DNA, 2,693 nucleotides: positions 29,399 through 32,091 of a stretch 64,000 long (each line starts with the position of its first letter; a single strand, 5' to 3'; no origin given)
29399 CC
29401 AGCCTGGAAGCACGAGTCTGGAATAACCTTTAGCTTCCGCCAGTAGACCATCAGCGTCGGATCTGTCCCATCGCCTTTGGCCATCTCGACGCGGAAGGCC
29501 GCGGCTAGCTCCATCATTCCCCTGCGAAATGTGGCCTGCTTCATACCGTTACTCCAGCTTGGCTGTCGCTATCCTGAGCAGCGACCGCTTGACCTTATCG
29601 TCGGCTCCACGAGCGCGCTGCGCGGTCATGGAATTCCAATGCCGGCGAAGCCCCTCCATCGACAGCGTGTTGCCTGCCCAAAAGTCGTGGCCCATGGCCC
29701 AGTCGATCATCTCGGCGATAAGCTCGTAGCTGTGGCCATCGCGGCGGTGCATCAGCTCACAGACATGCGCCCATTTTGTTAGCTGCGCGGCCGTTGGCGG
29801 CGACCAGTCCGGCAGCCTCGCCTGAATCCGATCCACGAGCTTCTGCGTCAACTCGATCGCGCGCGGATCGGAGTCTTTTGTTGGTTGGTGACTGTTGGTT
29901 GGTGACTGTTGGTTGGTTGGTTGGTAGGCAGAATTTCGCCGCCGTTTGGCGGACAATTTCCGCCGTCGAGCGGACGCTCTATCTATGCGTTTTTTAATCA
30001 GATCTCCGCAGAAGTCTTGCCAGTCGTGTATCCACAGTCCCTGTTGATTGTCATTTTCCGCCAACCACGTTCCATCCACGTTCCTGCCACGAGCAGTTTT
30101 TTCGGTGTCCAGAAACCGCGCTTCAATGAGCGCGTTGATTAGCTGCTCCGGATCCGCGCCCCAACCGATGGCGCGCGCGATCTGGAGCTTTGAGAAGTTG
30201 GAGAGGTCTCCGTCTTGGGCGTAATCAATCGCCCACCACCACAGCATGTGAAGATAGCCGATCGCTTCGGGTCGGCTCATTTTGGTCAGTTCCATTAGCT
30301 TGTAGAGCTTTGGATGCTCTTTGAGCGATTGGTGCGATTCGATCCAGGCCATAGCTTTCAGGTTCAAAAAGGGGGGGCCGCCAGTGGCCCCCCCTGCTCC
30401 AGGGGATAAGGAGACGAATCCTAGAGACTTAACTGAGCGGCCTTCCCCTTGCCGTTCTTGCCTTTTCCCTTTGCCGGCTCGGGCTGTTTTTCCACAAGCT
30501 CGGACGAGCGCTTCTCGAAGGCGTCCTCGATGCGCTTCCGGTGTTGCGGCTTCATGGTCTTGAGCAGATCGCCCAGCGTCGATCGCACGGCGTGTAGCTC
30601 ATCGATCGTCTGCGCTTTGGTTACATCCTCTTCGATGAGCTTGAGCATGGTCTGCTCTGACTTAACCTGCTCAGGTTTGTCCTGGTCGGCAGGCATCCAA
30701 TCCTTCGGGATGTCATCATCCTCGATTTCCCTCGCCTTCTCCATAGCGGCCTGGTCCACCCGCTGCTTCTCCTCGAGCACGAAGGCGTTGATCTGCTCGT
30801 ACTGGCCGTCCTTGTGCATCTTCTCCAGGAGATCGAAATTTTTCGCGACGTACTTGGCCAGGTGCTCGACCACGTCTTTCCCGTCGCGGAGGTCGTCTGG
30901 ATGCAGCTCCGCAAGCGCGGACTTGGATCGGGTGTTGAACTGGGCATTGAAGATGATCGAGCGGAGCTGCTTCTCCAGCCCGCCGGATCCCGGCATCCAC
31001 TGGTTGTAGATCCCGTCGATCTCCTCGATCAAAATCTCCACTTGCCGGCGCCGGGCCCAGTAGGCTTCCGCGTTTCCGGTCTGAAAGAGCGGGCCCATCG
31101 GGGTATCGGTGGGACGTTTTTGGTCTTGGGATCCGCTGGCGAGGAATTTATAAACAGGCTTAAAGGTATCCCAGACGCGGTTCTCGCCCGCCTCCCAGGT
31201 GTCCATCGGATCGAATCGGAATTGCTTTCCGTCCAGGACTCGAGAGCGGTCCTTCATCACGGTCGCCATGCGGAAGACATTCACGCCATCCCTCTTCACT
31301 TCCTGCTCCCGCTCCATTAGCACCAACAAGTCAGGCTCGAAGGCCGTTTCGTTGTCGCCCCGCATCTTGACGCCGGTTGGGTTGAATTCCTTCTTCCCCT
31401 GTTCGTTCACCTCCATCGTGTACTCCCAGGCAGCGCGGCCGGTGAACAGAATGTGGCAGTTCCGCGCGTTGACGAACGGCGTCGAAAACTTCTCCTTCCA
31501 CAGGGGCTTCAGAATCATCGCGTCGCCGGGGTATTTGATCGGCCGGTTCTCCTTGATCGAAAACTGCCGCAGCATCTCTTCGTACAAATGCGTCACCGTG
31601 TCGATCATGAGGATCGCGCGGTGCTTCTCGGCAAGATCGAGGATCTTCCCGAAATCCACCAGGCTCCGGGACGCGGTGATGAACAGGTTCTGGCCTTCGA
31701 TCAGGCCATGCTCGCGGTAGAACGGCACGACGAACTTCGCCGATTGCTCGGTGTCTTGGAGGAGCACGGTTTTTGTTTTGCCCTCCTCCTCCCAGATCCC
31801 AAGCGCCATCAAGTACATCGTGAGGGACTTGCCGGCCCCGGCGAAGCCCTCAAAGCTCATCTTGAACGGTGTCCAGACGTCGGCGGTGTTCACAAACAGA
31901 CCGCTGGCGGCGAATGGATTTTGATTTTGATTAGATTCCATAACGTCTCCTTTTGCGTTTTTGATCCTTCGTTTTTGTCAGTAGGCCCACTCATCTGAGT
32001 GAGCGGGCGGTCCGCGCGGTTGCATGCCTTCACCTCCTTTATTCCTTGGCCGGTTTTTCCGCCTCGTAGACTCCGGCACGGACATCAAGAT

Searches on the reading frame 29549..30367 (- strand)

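Call 61: search_protein_families(library=phrogs, proteins=[window:29549-30367:-], max_evalue=0.001)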
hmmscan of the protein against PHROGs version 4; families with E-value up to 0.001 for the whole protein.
window:29549-30367:- (272 aa): 11 families
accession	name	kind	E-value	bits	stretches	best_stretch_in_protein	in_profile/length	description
phrog_9474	-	DNA, RNA and nucleotide metabolism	5.1e-32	112.6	2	6-91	1-86/288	replication initiation protein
phrog_2514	-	DNA, RNA and nucleotide metabolism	2.7e-20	73.8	1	112-259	103-250/270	DnaD-like helicase loader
phrog_391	-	DNA, RNA and nucleotide metabolism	5e-15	56.9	1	149-256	168-272/298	replication initiation O-like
phrog_4880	-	DNA, RNA and nucleotide metabolism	8.5e-13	49.4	1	157-250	168-259/304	replisome organizer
phrog_2357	-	unknown function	1.2e-12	48.9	1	175-259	24-105/124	-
phrog_277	-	DNA, RNA and nucleotide metabolism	4.7e-09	36.9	1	165-256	208-293/318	replication initiation O-like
phrog_9773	-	DNA, RNA and nucleotide metabolism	9e-06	26.6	1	191-251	217-277/288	replication initiation O-like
phrog_22834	-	unknown function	1.7e-05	25.3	1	134-257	121-244/310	-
phrog_2509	-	DNA, RNA and nucleotide metabolism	2.2e-05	25.2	1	6-68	3-65/277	replication initiation protein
phrog_1882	-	unknown function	0.00011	23.1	1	9-177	4-147/259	-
phrog_2447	-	DNA, RNA and nucleotide metabolism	0.00029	22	1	6-165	3-136/295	replication initiation protein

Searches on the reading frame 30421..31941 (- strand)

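Call 61: search_protein_families(library=phrogs, proteins=[window:30421-31941:-], max_evalue=0.001)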
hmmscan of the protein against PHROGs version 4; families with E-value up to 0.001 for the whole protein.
window:30421-31941:- (506 aa): 1 family
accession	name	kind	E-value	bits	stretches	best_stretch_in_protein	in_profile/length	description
phrog_1366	-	unknown function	8.6e-18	65.9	1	27-277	16-241/307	-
